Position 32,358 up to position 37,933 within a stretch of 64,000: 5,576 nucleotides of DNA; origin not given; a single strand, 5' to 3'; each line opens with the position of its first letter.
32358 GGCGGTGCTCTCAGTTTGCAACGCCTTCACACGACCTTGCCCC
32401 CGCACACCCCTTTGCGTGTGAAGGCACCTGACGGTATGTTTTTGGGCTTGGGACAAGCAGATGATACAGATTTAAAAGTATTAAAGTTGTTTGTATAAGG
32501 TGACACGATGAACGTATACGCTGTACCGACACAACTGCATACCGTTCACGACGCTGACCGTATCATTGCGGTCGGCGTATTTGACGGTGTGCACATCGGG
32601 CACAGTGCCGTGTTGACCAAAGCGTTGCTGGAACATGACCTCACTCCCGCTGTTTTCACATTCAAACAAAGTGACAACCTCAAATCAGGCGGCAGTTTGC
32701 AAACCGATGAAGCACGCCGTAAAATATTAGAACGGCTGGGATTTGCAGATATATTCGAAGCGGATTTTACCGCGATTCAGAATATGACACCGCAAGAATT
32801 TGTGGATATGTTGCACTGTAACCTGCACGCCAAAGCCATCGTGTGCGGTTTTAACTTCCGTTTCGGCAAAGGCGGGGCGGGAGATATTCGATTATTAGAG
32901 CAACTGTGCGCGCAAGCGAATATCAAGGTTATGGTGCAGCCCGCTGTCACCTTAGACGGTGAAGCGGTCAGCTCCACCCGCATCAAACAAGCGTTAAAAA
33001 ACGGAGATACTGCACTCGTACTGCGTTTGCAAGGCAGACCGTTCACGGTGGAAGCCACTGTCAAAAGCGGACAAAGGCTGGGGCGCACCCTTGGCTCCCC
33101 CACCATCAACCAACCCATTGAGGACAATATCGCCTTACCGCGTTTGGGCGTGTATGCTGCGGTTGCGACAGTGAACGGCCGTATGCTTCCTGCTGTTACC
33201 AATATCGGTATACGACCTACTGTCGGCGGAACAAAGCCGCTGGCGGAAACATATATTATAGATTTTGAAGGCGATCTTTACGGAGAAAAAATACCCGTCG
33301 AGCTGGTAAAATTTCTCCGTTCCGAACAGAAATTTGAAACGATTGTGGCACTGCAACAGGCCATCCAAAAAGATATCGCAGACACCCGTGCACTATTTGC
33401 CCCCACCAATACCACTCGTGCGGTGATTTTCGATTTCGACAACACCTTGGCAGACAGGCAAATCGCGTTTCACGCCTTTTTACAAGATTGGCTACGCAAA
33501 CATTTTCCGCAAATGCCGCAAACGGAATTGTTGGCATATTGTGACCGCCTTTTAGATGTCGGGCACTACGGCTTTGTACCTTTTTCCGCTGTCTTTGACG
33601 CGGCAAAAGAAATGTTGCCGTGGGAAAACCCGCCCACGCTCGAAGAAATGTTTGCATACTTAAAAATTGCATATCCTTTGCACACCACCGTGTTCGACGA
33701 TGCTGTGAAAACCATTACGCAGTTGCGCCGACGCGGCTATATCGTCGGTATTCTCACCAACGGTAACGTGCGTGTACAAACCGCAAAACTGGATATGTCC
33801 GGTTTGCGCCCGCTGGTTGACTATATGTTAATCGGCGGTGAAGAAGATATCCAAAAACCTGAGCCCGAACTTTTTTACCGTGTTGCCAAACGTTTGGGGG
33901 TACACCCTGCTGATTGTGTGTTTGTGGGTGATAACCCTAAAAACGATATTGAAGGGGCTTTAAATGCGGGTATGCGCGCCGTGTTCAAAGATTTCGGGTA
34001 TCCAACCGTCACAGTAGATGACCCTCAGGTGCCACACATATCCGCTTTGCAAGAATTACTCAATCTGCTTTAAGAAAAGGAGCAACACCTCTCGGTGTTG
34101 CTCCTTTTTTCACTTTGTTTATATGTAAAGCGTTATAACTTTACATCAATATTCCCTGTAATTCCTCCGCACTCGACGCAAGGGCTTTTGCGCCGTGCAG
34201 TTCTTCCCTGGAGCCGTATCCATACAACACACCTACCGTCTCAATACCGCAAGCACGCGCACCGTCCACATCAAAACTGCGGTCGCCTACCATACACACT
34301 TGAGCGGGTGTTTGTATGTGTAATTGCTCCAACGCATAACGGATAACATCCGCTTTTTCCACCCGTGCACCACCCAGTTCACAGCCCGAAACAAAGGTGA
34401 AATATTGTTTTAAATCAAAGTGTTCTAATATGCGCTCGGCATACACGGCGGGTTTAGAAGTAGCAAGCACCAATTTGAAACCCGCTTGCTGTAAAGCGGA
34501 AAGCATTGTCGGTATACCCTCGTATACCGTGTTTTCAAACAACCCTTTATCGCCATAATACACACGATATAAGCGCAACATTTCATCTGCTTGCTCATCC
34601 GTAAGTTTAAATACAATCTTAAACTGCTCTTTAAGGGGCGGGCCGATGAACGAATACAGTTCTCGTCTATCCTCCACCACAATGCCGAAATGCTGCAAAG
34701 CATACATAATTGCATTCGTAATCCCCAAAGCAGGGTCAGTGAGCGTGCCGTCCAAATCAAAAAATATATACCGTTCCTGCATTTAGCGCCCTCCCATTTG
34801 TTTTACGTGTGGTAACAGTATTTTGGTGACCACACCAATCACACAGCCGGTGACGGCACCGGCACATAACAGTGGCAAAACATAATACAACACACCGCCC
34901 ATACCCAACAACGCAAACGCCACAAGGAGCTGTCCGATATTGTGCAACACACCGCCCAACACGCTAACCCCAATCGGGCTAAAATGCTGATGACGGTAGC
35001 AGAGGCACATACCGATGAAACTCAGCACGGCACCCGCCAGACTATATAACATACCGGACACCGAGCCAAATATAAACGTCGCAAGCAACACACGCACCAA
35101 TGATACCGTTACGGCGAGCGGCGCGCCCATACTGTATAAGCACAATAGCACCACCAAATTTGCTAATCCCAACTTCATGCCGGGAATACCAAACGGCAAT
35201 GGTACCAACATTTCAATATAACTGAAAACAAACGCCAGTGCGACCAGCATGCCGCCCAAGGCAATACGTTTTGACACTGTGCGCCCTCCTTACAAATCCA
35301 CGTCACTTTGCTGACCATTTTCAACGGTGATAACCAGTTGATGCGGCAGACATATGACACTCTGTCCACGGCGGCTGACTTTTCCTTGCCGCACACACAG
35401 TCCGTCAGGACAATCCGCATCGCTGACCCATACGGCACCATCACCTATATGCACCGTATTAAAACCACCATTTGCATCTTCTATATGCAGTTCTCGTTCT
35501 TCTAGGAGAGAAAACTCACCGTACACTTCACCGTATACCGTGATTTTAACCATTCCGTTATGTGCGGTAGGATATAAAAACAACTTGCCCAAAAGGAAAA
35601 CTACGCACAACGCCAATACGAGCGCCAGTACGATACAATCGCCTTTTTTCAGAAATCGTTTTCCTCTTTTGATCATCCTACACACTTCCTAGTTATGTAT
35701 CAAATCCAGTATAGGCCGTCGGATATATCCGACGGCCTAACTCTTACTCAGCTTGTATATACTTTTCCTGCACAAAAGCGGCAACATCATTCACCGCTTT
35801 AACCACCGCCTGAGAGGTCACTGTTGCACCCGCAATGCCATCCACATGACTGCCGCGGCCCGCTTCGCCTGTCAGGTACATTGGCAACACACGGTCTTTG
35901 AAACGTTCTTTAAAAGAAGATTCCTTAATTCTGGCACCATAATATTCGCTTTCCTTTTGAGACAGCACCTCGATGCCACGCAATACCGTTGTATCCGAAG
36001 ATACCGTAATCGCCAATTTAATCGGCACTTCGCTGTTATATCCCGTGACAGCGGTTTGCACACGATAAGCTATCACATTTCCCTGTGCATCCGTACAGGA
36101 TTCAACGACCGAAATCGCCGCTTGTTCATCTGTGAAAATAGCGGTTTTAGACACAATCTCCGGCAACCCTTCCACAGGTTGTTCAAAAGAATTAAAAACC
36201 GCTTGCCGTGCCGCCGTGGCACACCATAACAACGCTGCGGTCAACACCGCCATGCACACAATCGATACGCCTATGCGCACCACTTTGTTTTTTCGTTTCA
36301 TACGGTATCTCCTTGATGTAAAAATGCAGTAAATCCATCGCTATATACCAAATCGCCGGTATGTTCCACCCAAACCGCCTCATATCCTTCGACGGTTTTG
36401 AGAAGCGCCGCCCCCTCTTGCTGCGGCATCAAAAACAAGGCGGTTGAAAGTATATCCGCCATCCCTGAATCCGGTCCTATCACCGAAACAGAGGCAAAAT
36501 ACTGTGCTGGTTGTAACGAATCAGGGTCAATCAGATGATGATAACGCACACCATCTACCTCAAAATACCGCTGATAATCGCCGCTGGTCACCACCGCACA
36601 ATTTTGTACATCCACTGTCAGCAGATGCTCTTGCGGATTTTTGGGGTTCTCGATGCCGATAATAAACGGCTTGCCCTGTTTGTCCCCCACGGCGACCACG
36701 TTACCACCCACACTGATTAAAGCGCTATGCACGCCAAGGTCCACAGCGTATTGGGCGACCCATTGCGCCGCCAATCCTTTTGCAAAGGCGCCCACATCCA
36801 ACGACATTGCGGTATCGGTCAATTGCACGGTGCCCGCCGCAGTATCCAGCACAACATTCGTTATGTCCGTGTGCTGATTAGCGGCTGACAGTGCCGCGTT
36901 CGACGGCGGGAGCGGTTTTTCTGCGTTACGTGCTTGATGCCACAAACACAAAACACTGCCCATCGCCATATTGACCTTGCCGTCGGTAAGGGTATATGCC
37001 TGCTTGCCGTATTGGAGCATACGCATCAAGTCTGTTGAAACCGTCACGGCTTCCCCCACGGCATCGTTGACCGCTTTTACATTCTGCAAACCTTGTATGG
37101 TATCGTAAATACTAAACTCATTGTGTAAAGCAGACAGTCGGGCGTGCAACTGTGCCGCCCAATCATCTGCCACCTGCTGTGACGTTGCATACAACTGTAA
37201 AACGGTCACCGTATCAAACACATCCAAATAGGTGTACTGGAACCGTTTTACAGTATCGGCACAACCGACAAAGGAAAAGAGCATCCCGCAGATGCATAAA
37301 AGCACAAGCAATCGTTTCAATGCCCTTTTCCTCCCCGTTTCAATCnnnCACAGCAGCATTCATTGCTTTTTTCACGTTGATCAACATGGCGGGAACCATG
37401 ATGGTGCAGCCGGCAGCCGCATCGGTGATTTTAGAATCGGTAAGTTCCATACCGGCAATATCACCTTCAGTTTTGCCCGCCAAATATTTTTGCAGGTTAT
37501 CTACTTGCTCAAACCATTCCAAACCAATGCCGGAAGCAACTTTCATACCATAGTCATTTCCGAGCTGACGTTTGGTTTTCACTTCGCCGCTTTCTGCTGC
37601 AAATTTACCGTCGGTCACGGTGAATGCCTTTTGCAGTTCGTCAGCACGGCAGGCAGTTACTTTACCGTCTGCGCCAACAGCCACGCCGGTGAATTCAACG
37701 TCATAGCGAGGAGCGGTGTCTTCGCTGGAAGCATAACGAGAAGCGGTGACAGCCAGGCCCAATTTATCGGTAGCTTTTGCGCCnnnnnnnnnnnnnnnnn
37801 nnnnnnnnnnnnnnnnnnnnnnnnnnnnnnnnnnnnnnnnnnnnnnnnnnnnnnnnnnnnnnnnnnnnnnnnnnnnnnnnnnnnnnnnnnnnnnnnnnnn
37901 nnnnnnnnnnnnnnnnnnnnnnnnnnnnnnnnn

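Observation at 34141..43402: Extracytoplasmic flavinylation module attached to the 3' end of rnfCDGEAB as one apparent 12-gene transcription unit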

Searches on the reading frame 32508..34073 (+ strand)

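Call 5: search_protein_families(library=ncbifam, proteins=[window:32508-34073:+], max_evalue=0.01)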
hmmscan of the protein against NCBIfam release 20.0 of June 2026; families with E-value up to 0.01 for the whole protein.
window:32508-34073:+ (521 aa): 52 families (the best 25 are shown)
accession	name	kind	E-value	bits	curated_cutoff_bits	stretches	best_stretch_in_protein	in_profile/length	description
NF004160.0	PRK05627.1-3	equivalog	1.5e-70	237.4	295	1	17-299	16-321/325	bifunctional riboflavin kinase/FAD synthetase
NF004162.0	PRK05627.1-5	equivalog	7.1e-70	235.8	241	1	11-297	8-299/304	bifunctional riboflavin kinase/FAD synthetase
TIGR00083.1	ribF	equivalog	6.7e-64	216.1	184.35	1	20-297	2-289/290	riboflavin biosynthesis protein RibF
NF004159.0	PRK05627.1-2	equivalog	2.5e-58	197.7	306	1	16-305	15-315/326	bifunctional riboflavin kinase/FAD synthetase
NF004161.0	PRK05627.1-4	equivalog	5.1e-54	183.5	461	1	7-303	9-317/324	bifunctional riboflavin kinase/FAD synthetase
NF004163.0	PRK05627.1-6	equivalog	2.4e-53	181.3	315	1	14-300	14-310/313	bifunctional riboflavin kinase/FAD synthetase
NF004158.0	PRK05627.1-1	equivalog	4.8e-44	150.9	396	1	8-290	8-297/304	bifunctional riboflavin kinase/FAD synthetase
TIGR02253.1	CTE7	subfamily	1.9e-33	116.1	169.75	1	304-497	3-197/221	TIGR02253 family HAD-type hydrolase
NF045965.1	RibF_rel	equivalog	1.4e-28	100.1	200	1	3-275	2-260/279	FAD synthase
NF005518.0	PRK07143.1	equivalog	9.8e-28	97.4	232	1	1-272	2-253/281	hypothetical protein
TIGR02254.1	YjjG_YfnB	equivalog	3.1e-20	72.6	159.9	1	392-519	95-221/223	YjjG family noncanonical pyrimidine nucleotidase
TIGR01449.2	PGP_bact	equivalog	1.5e-19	70.4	180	1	389-520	80-212/213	phosphoglycolate phosphatase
TIGR02252.1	DREG-2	subfamily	2.2e-18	66.8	155.2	1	392-492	103-202/203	HAD hydrolase, REG-2-like, family IA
NF053830.1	RUBPPhHalo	equivalog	7.9e-18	64.9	330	1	389-494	98-203/234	ribulose-1,5-bisphosphate 5-phosphatase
TIGR01549.1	HAD-SF-IA-v1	subfamily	1.2e-16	61.5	23.3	1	407-488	73-149/149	HAD-IA family hydrolase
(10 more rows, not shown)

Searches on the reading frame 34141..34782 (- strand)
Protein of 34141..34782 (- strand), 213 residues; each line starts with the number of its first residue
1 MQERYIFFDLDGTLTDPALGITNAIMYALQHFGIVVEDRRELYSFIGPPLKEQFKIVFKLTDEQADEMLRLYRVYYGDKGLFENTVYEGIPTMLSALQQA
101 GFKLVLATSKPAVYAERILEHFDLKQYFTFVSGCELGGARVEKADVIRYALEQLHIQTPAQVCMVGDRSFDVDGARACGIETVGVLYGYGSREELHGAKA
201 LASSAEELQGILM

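Call 3: search_protein_families(library=pfam, proteins=[window:34141-34782:-], max_evalue=0.01)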
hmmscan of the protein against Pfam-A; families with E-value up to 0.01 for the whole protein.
window:34141-34782:- (213 aa): 5 families
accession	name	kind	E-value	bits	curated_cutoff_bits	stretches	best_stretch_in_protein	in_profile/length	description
PF13419.12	HAD_2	-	1.1e-30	107.6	23.8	1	6-185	1-178/178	Haloacid dehalogenase-like hydrolase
PF00702.32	Hydrolase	-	1e-23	85.2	26.4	1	5-179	3-191/191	haloacid dehalogenase-like hydrolase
PF12710.13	HAD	-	6.5e-11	43.4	27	1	6-175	1-188/189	haloacid dehalogenase-like hydrolase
PF13242.12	Hydrolase_like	-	1.3e-10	41.5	22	1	146-198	9-61/75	HAD-hyrolase-like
PF08282.18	Hydrolase_3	-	7.1e-06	26.4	20.9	0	92-135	22-65/255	haloacid dehalogenase-like hydrolase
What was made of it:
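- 34141..34782 (-): HAD-IA phosphatase (PGP/PpaX-like). A lineage-specific addition of unknown substrate. HAD_2 1.1e-30 (call 3).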

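Call 5: search_protein_families(library=ncbifam, proteins=[window:34141-34782:-], max_evalue=0.01)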
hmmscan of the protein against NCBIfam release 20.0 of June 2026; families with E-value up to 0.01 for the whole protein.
window:34141-34782:- (213 aa): 40 families (the best 25 are shown)
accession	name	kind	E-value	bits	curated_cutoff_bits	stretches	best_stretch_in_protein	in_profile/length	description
NF009695.0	PRK13222.1-2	equivalog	5.7e-31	107.7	225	1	3-199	6-207/226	phosphoglycolate phosphatase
TIGR01449.2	PGP_bact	equivalog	3.5e-29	101.9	180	1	7-212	2-213/213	phosphoglycolate phosphatase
NF009804.0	PRK13288.1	equivalog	9.9e-27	93.8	218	1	4-196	4-192/215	pyrophosphatase PpaX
NF009694.0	PRK13222.1-1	equivalog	1e-21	77.4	415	2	62-195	88-220/252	phosphoglycolate phosphatase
NF009697.0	PRK13222.1-4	equivalog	1.5e-18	66.9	327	1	4-195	8-203/232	phosphoglycolate phosphatase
TIGR01454.1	AHBA_synth_RP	hypoth_equivalog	7.3e-16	58.4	246.65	1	83-199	73-188/205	AHBA synthesis associated protein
NF009698.0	PRK13223.1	equivalog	8.9e-16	57.9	466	1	4-190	14-205/272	phosphoglycolate phosphatase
NF009700.0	PRK13226.1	equivalog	1.9e-14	53.9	342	1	4-193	13-202/229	phosphoglycolate phosphatase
NF009696.0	PRK13222.1-3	equivalog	2.3e-14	53.6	359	1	1-193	1-194/223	N-acetylmuramic acid 6-phosphate phosphatase MupP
TIGR02253.1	CTE7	subfamily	1.1e-11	45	169.75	1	5-191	4-200/221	TIGR02253 family HAD-type hydrolase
TIGR01662.1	HAD-SF-IIIA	subfamily_domain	1.4e-09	38.2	44.6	1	85-184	25-137/141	HAD-IIIA family hydrolase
TIGR02009.1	PGMB-YQAB-SF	subfamily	5.3e-09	36.5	153.35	1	6-185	4-186/186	beta-phosphoglucomutase family hydrolase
NF052576.1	PymNtasePynAStpc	equivalog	9.4e-09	35.2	350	1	58-183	74-198/229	pyrimidine 5'-nucleotidase PynA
TIGR01549.1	HAD-SF-IA-v1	subfamily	1.6e-08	35.1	23.3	1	99-179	73-149/149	HAD-IA family hydrolase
TIGR03351.1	PhnX-like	hypoth_equivalog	2.1e-08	34.4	218.9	1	7-210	5-217/220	phosphonatase-like hydrolase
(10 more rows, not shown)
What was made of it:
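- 34141..34782 (-): All NCBIfam hits are below their cut-offs (call 5).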

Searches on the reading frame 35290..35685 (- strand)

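Call 3: search_protein_families(library=pfam, proteins=[window:35290-35685:-], max_evalue=0.01)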
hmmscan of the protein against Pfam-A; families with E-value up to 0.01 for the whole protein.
window:35290-35685:- (131 aa): 1 family
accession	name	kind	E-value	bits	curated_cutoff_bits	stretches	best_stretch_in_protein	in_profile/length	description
PF07009.16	NusG_II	-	3.2e-28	98.5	29.6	1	22-124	4-106/107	NusG domain II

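Call 5: search_protein_families(library=ncbifam, proteins=[window:35290-35685:-], max_evalue=0.01)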
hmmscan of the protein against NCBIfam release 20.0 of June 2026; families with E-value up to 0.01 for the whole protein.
window:35290-35685:- (131 aa): 0 families

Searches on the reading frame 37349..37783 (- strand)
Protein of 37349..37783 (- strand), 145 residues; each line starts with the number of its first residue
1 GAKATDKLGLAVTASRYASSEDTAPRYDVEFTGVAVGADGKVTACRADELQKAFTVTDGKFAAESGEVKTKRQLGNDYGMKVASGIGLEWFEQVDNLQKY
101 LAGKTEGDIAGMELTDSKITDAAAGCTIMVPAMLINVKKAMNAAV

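Call 61: predict_structure(alignment_id=A3)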
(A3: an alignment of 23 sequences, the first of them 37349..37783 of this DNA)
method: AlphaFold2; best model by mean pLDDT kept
length: 145 residues; sequences in the alignment: 23
mean_pLDDT: 94.1   pTM: 0.86
mean pLDDT of the five models: 94.1, 93.6, 93.4, 93.0, 91.7
residues with pLDDT >= 90: 119; 70-90: 25; 50-70: 1; < 50: 0
segments of 3 or more residues with pLDDT < 50: none
pLDDT, mean of each block of 10 residues (from residue 1): 92 91 90 97 97 89 87 96 95 98 98 96 94 97 95
secondary structure, 60 per line:
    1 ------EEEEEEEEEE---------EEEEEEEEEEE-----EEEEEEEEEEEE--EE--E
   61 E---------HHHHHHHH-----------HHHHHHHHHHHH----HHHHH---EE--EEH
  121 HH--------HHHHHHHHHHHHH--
elements in order: E7-16 E26-36 E42-53 H71-78 H90-101 H106-110 H131-143

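Call 65: fold_search(model_id=the predicted structure, library=pdb)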
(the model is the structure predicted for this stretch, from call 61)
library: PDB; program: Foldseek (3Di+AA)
matches with E <= 10: 644; with E <= 0.001: 0
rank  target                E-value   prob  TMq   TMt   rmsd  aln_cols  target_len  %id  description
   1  5wkp_H                1.2e-02  0.91  0.32  0.35   7.3       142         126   18  Crystal Structure of the Human mitochondrial Cysteine Desulfurase in complex with ISD11 and Iron-Sulfur Cluster Scaffo (released 2017-11-15)
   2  5wkp_D                1.3e-02  0.98  0.37  0.44   6.8       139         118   17  Crystal Structure of the Human mitochondrial Cysteine Desulfurase in complex with ISD11 and Iron-Sulfur Cluster Scaffo (released 2017-11-15)
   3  6uxe_D                1.9e-02  0.92  0.34  0.38   7.1       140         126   16  Structure of the human mitochondrial desulfurase complex Nfs1-ISCU2(M140I)-ISD11 with E.coli ACP1 at 1.57 A resolution (released 2019-11-20)
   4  8rmc_D                2.1e-02  0.90  0.33  0.37   7.2       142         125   17  Structure of the FDX2-bound core ISC complex (proximal conformation) (released 2024-12-18)
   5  8pk8_D                2.3e-02  0.84  0.31  0.35   7.3       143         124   15  Structure of the human mitochondrial iron-sulfur cluster biosynthesis complex during persulfide transfer (persulfide o (released 2024-05-01)
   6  6wi2_D                2.6e-02  0.80  0.31  0.34   7.5       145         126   17  Structure of human mitochondrial complex Nfs1-ISCU2-ISD11 with E.coli ACP1 at 1.95 A resolution (NIAU)2. N-terminal mu (released 2020-04-22)
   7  6w1d_D                4.0e-02  0.85  0.34  0.38   7.1       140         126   16  Structure of human mitochondrial complex Nfs1-ISCU2 (WT)-ISD11 with E.coli ACP1 at 1.8 A resolution (NIAU)2 (released 2020-03-18)
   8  7rtk_D                4.0e-02  0.72  0.31  0.35   7.4       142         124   17  Structure of the (NIAU)2 complex with N-terminal mutation of ISCU2 Y35D at 2.5 A resolution (released 2021-08-25)
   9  6q0v_C                4.5e-02  0.33  0.23  0.18  17.8       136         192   12  Structure of DDB1-DDA1-DCAF15 complex bound to tasisulam and RBM39 (released 2019-11-13)
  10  1ozb_A                5.4e-02  0.35  0.27  0.27  13.7       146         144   14  Crystal Structure of SecB complexed with SecA C-terminus (released 2003-10-14)
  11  7vju_D                6.0e-02  0.47  0.20  0.19  10.5        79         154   16  Crystal Structure of terephthalate dioxygenase from Comamonas testosteroni KF1 (released 2022-04-13)
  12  2ux0_B                6.4e-02  0.87  0.23  0.24   5.9        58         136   14  Structure of the oligomerisation domain of calcium-calmodulin dependent protein kinase II gamma (released 2007-04-10)
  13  7q05_A                6.4e-02  0.47  0.20  0.19  10.1        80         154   18  Crystal structure of TPADO in complex with TPA (released 2022-03-30)
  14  7vju_B                6.4e-02  0.41  0.20  0.19  10.5        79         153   16  Crystal Structure of terephthalate dioxygenase from Comamonas testosteroni KF1 (released 2022-04-13)
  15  2ux0_E                7.2e-02  0.85  0.23  0.24   6.4        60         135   15  Structure of the oligomerisation domain of calcium-calmodulin dependent protein kinase II gamma (released 2007-04-10)
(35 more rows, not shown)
